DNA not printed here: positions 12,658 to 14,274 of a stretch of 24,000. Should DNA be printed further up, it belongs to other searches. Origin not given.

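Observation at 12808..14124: ArlG (FlaG) paralogue fused to a roughly 290-aa FG-GAP/VCBS-type repeat domain, directly upstream of the archaellin gene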

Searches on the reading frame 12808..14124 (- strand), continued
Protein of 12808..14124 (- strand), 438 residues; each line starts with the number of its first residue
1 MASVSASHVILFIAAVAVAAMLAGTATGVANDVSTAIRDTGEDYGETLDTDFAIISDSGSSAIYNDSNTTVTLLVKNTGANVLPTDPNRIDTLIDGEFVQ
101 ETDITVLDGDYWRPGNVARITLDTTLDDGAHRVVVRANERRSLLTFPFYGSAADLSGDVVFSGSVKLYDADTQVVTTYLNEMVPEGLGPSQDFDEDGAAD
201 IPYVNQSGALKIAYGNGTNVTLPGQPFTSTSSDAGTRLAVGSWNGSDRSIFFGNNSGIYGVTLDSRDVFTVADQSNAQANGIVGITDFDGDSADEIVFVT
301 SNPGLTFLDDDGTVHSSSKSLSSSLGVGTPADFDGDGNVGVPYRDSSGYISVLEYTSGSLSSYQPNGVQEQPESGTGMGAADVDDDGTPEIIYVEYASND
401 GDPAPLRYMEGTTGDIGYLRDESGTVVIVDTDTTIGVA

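Call 28: search_protein_families(library=ncbifam, alignment_id=A3, max_evalue=0.001)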
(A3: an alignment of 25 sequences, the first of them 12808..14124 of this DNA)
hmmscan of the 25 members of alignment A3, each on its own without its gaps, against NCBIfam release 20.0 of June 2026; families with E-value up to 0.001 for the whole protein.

A. member 1, window:12808-14124:- (438 aa): 3 families
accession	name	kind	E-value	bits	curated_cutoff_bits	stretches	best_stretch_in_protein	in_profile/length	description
NF052591.1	ArlG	equivalog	5.8e-47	159.4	110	1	1-146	1-148/148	archaellum stator protein ArlG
NF052590.1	ArlF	equivalog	7.1e-15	55.4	110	1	3-135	4-131/137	archaellum stator protein ArlF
NF052506.1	PA5033_fam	subfamily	0.00022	20.1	100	0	281-364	116-198/284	PA5033 family protein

B. families by the number of members that match (of 25 scanned): 4 families
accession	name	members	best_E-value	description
NF052591.1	ArlG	21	3e-47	archaellum stator protein ArlG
NF052590.1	ArlF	20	6.6e-39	archaellum stator protein ArlF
NF052506.1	PA5033_fam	5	1.1e-07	PA5033 family protein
NF058578.1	CPR_pilus_PamR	1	2.9e-08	pilus system RbmA-like protein PamR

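Call 31: predict_structure(alignment_id=A2)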
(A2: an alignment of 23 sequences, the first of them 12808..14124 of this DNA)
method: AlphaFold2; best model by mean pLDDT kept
length: 438 residues; sequences in the alignment: 23
mean_pLDDT: 77.6   pTM: 0.67
mean pLDDT of the five models: 77.6, 77.4, 77.0, 76.8, 74.2
residues with pLDDT >= 90: 122; 70-90: 224; 50-70: 35; < 50: 57
segments of 3 or more residues with pLDDT < 50: 1-49, 58-60, 150-154
pLDDT, mean of each block of 10 residues (from residue 1): 34 37 33 31 34 62 72 83 83 82 85 85 75 75 59 64 87 87 84 87 92 89 86 77 91 92 89 82 93 92 84 84 83 91 90 89 85 85 85 85 87 83 85 75
secondary structure, 60 per line:
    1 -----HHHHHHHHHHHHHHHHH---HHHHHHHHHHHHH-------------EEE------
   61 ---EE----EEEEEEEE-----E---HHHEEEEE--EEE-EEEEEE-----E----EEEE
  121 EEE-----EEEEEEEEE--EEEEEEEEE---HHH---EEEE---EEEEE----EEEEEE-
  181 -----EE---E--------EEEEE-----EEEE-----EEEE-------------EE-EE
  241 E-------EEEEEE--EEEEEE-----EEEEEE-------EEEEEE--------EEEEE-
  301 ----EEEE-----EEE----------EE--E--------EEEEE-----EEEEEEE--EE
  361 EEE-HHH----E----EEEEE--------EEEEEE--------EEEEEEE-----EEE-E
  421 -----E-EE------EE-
elements in order: H6-22 H26-38 E52-54 E70-77 E90-94 E97-99 E101-106 E117-123 E129-137 E140-148 E158-161 E165-169 E174-179 E200-204 E210-213 E219-222 E239-241 E249-254 E257-262 E268-273 E281-286 E295-299 E305-308 E314-316 E340-344 E350-356 E359-363 E377-381 E390-395 E404-410 E416-418

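Call 34: fold_search(model_id=the predicted structure, library=pdb)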
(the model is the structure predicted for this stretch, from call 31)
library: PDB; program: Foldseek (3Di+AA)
matches with E <= 10: 1856; with E <= 0.001: 94
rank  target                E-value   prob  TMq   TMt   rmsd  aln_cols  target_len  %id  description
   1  3tc9_B                3.0e-08  1.00  0.34  0.35  14.1       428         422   13  Crystal structure of an auxiliary nutrient binding protein (BT_3476) from Bacteroides thetaiotaomicron VPI-5482 at 2.2 (released 2011-09-21)
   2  3tc9_A                8.0e-08  1.00  0.34  0.36  14.9       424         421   13  Crystal structure of an auxiliary nutrient binding protein (BT_3476) from Bacteroides thetaiotaomicron VPI-5482 at 2.2 (released 2011-09-21)
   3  3hrp                  2.8e-07  1.00  0.32  0.34  15.9       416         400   13  Crystal structure of Structural genomics protein of unknown function (NP_812590.1) from Bacteroides thetaiotaomicron VPI (released 2009-08-04)
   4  9oz6_B                8.2e-07  1.00  0.32  0.16  17.7       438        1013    8  Cryo-EM structure of 1:1 chicken ROS1 and chicken NEL complex. (released 2026-02-25)
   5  8q81                  3.1e-06  1.00  0.37  0.46  15.5       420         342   12  Photorhabdus laumondii lectin PLL3 in complex with alpha-methyl-fucoside (released 2025-03-05)
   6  9oyz_B                6.8e-06  1.00  0.32  0.16  17.7       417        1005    8  Cryo-EM structure of chicken ROS1 in apo-state. Cryo-EM refinement is focused on the "head" region of chicken ROS1. (released 2026-02-25)
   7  9s6c_A                7.1e-06  1.00  0.34  0.41   8.8       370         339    9  B12 Binding protein - BtuK1 (released 2025-09-17)
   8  6fhy_A                1.0e-05  1.00  0.39  0.48  13.6       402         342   11  Photorhabdus asymbiotica lectin (PHL) in complex with synthetic C-fucoside (released 2019-01-30)
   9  6rfz                  1.0e-05  1.00  0.35  0.43  16.5       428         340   11  Photorhabdus laumondii lectin PLL2 in complex with D-glucose (released 2020-07-01)
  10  6rgr                  1.3e-05  1.00  0.39  0.48  15.6       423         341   11  Photorhabdus asymbiotica lectin PHL in complex with L-rhamnose (released 2020-07-01)
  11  9v80_B                1.3e-05  1.00  0.34  0.38  14.0       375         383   14  Cryo-EM structure of KICSTOR CCC complex (state 4) (released 2025-11-12)
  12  6rg2_B                1.5e-05  1.00  0.35  0.43  16.2       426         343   11  Photorhabdus laumondii lectin PLL2 in complex with 3-O-methyl-D-glucose (released 2020-07-01)
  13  9y6s_7K               1.5e-05  1.00  0.21  0.08  22.6       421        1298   12  96-nm repeat of the Leishmania tarentolae doublet microtubule (released 2025-12-17)
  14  8em4_A                1.6e-05  1.00  0.43  0.06   7.9       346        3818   14  Cryo-EM structure of LRP2 at pH 7.5 (released 2023-02-08)
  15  8q7u                  1.7e-05  1.00  0.39  0.47   9.2       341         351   11  Photorhabdus laumondii lectin PLL in complex with alpha-methyl-fucoside (released 2025-03-05)
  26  4a2l_C                4.3e-05  1.00  0.34  0.22  13.8       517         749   11  Structure of the periplasmic domain of the heparin and heparan sulphate sensing hybrid two component system BT4663 in  (released 2012-05-02)
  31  4a2l_E                6.9e-05  1.00  0.34  0.23  13.4       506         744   11  Structure of the periplasmic domain of the heparin and heparan sulphate sensing hybrid two component system BT4663 in  (released 2012-05-02)
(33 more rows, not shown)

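Call 38: find_related_loci(query=A1, collection=genome_contigs, flank=8000)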
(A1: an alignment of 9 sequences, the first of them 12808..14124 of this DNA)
Query A1 (438 aa) in genome_contigs; peptide patterns used: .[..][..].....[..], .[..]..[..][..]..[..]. (x = any residue, [..] = any of these).
102 stretches matched a pattern; 56 encode a relative of the query (tblastn E <= 1e-3); 56 distinct loci.
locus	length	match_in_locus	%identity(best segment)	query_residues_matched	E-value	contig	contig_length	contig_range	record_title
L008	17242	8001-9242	58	1-420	7e-133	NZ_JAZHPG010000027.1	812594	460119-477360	Salarchaeum sp. III k141_698, whole genome shotgun sequence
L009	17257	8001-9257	42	1-431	9e-84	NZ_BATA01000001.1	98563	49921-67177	Halarchaeum acidiphilum MH1-52-1 strain JCM 16109, whole genome shotgun sequence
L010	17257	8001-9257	40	1-430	3e-72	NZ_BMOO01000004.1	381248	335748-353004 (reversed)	Halarchaeum rubridurum strain JCM 16108 sequence04, whole genome shotgun sequence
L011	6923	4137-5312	36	1-402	2e-50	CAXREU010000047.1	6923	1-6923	MAG: Halobacterium sp. isolate 3um_C4Z0804_7.1 genome assembly, contig: k127_1250887, whole genome shotgun sequence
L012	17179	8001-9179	33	1-395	2e-41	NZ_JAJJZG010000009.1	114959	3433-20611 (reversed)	Halobacterium sp. KA-4 NODE_9_length_114959_cov_12.123676, whole genome shotgun sequence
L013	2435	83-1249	33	1-395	1e-37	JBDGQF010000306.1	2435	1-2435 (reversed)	MAG: Halobacterium sp. isolate DAL-9Gt_87_97C3R c_000000026666, whole genome shotgun sequence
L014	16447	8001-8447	51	1-149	5e-34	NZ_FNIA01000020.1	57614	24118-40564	Haloarchaeobius iranensis strain EB21,IBRC-M 10013,KCTC 4048, whole genome shotgun sequence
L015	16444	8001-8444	48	1-149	1e-33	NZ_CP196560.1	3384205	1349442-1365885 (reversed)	Haloarchaeobius sp. DT45 chromosome, complete genome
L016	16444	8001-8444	48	1-149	5e-33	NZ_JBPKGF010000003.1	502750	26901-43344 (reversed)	Haloarchaeobius sp. TZWWS8 TZWWS8_ctg0003, whole genome shotgun sequence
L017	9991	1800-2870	30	1-353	1e-32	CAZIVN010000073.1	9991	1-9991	MAG TPA_asm: uncultured Halobacteriales archaeon isolate SRP185896_co2_299 genome assembly, contig: NODE_8068_length_999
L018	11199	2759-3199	48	1-146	6e-31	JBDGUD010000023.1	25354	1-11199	MAG: Halanaeroarchaeum sp. isolate DAL-WCL_35_62C3R c_000000001586, whole genome shotgun sequence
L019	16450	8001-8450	50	1-149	6e-30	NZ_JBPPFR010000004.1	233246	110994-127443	Haloarchaeobius baliensis strain 2b_61_3 NBRC.110517_ctg04, whole genome shotgun sequence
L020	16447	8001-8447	50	1-149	8e-30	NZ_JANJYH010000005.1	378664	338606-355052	Haloarchaeobius sp. FL176 NODE_5_length_378664_cov_22.5553_ID_355, whole genome shotgun sequence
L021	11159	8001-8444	45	1-146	1e-29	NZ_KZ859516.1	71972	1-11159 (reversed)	Halorussus litoreus strain HD8-51 Scaffold22, whole genome shotgun sequence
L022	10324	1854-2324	44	1-156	6e-29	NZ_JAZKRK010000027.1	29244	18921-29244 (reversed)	MAG: Halodesulfurarchaeum sp. isolate NA-0cm_bin.11 NODE_369_length_29244_cov_23.815102, whole genome shotgun sequence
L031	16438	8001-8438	40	1-148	6e-26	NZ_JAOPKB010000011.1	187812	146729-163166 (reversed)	Natronoglomus mannanivorans strain AArc-m2/3/4 NODE_11, whole genome shotgun sequence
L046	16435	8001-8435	39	1-146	8e-21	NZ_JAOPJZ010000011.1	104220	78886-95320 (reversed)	Natronosalvus hydrolyticus strain AArc-curdl1 NODE_11, whole genome shotgun sequence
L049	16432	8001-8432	38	1-146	1e-20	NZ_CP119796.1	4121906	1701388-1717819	Halomontanus rarus strain TS33 chromosome, complete genome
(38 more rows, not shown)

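Call 39: find_encoding_contigs(protein=P0037, flank=10000, max_places=2)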
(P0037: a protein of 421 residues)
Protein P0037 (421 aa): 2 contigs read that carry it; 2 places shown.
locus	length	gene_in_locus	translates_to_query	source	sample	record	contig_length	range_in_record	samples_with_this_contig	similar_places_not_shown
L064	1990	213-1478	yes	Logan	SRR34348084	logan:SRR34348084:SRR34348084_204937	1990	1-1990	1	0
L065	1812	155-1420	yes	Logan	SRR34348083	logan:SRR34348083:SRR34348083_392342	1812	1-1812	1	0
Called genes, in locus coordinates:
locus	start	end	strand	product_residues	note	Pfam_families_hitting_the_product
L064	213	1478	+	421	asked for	PF01917:Flagellin_arch-type (weak)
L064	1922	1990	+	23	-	?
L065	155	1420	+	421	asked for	PF01917:Flagellin_arch-type (weak)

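Call 44: find_homologous_proteins(query=A4, max_evalue=1e-20)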
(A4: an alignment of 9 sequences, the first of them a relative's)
Query A4 (9 sequences) (423 aa, profile of the alignment): 48 proteins with E <= 1e-20 among 8000 candidates.
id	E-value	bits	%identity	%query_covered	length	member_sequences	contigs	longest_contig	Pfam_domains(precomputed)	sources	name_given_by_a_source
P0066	1.4e-167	576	100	100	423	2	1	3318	-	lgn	-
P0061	3.0e-166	572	43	97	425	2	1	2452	-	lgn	-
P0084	7.0e-165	567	47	100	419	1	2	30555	PF01917.22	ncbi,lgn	-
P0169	2.0e-162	559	64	100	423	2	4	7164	-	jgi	jgi:flagellar protein FlaF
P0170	7.4e-157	541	64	100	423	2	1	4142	PF01917.22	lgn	-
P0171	1.9e-156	539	64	100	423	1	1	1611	-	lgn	-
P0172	3.3e-155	535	62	100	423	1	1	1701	-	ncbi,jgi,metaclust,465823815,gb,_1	jgi:Putative archaeal flagellar protein F|metaclust:\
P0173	5.8e-155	535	61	100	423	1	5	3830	-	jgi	jgi:flagellar protein FlaF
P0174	1.5e-154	533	64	100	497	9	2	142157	PF01917.22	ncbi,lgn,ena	-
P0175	3.8e-154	532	60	100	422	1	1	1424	-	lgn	-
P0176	4.9e-154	531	62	100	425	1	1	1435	-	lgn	-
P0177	9.3e-153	527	62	100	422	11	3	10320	-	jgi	jgi:flagellar protein FlaF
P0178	1.3e-151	524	60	100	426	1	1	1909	PF01917.22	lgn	-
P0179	2.8e-151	522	63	100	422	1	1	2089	-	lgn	-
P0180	9.9e-151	521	64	100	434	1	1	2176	-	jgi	jgi:flagellar protein FlaF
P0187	1.3e-146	507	47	98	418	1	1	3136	PF01917.22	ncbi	-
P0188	8.6e-146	504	46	100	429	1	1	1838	PF01917.22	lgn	-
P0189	2.7e-144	499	49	100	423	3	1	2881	PF01917.22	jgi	jgi:flagellar protein FlaF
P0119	5.6e-139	482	32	100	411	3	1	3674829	PF13517.13,PF01917.22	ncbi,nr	ncbi:hypothetical protein VB773_17715 [Haloarculaceae archaeon H-GB2-1]|nr:hypothetical protein [Hal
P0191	3.8e-137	476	48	99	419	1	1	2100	PF01917.22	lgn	-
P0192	3.8e-137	476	45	100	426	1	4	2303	PF01917.22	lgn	-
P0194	8.9e-134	465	44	100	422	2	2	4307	PF01917.22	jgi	jgi:flagellar protein FlaF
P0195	1.2e-133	464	45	98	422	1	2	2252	PF01917.22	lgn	-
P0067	2.5e-62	229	35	85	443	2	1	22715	PF13517.13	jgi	jgi:hypothetical protein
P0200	1.8e-57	213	34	58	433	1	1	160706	PF13517.13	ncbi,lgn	ncbi:MAG: FG-GAP repeat domain-containing protein [Halobacteriaceae archaeon]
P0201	2.6e-55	206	40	55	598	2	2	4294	PF13517.13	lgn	-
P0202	1.8e-52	197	40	61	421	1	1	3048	PF13517.13,PF07790.17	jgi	jgi:hypothetical protein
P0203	2.3e-52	197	40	61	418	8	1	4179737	PF13517.13,PF07790.17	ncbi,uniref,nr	ncbi:type IV pilin [Haloglomus halophilum]|uniref:type IV pilin n=1 Tax=Haloglomus halophilum TaxID=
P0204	5.8e-51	192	39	56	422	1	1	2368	PF13517.13,PF07790.17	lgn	-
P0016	6.1e-50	189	30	82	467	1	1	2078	PF13517.13,PF07790.17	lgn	-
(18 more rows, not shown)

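Call 45: find_encoding_contigs(protein=P0119, flank=10000, max_places=1)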
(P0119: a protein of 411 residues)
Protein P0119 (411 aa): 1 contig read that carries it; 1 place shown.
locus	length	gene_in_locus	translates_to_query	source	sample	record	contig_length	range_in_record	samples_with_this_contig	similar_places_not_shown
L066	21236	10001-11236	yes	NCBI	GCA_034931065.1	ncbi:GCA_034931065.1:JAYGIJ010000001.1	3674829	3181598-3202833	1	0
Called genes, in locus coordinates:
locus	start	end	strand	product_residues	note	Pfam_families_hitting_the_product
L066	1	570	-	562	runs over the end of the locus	PF16927:HisKA_7TM, PF00989:PAS (faint), PF08448:PAS_4 (faint), PF13426:PAS_9 (faint), PF13581:HATPase_c_2, PF02518:HATPase_c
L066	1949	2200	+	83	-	-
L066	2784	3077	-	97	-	PF19102:DUF5789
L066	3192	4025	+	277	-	PF23600:CdpA_N, PF23601:CdpA_C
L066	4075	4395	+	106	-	PF02150:Zn_ribbon_RPB9, PF07282:Cas12f1-like_TNB (faint), PF01096:Zn_ribbon_TFIIS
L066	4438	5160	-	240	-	PF08704:GCD14, PF01135:PCMT (weak), PF06325:PrmA (weak), PF13847:Methyltransf_31, PF08241:Methyltransf_11 (weak), PF13649:Methyltransf_25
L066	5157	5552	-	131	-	PF01849:NAC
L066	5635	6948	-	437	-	PF05935:Arylsulfotrans, PF14269:Arylsulfotran_2 (faint)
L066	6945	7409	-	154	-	PF14810:TGT_C2, PF01472:PUA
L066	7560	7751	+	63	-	-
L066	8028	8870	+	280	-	PF01145:Band_7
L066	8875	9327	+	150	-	PF26413:DUF8108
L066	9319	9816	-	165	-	PF01936:NYN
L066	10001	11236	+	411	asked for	PF01917:Flagellin_arch-type (weak), PF13517:FG-GAP_3 (faint)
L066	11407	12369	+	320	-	PF00158:Sigma54_activat (faint), PF00004:AAA (weak), PF07726:AAA_3, PF07728:AAA_5, PF17863:AAA_lid_2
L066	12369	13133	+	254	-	-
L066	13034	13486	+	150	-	-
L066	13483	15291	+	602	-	PF11992:TgpA_N, PF01841:Transglut_core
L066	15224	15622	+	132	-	PF13559:DUF4129 (weak)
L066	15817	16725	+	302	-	PF00701:DHDPS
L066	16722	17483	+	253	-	PF01113:DapB_N, PF03435:Sacchrp_dh_NADP (faint), PF05173:DapB_C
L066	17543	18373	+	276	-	PF14805:THDPS_N_2, PF00132:Hexapep (faint), PF14602:Hexapep_2 (faint)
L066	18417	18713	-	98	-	PF24365:DUF7521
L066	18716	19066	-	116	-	PF25213:HVO_A0261_N, PF12840:HTH_20 (weak)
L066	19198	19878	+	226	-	PF00127:Copper-bind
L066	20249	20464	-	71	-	-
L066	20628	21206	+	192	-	PF01678:DAP_epimerase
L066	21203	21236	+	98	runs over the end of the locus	PF01678:DAP_epimerase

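Call 46: find_encoding_contigs(protein=P0174, flank=10000, max_places=1)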
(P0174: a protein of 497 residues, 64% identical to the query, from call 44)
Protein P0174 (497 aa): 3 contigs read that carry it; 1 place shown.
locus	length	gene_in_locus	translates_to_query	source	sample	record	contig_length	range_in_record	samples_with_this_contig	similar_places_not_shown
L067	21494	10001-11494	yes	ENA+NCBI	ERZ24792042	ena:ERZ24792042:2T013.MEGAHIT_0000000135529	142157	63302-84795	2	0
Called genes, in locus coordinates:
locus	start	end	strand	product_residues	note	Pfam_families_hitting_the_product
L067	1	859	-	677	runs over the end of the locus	PF00482:T2SSF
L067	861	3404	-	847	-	PF23990:PilB3_N, PF00437:T2SSE, PF27713:UCP018868 (weak), PF23989:PilB3_C (weak)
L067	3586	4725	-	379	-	PF00155:Aminotran_1_2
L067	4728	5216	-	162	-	PF13404:HTH_AsnC-type (faint), PF13412:HTH_24 (faint), PF01037:AsnC_trans_reg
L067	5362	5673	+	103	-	-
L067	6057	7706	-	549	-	PF00501:AMP-binding, PF13193:AMP-binding_C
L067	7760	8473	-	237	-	PF09844:DUF2071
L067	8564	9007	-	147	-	-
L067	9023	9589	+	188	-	PF08534:Redoxin, PF00578:AhpC-TSA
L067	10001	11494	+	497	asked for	PF01917:Flagellin_arch-type (weak)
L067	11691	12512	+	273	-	PF03437:BtpA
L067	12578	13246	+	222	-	PF01596:Methyltransf_3, PF13578:Methyltransf_24, PF13649:Methyltransf_25 (weak)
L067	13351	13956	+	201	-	PF13690:CheX (faint), PF04509:CheC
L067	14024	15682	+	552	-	PF00501:AMP-binding, PF13193:AMP-binding_C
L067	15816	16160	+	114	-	PF24035:DUF7344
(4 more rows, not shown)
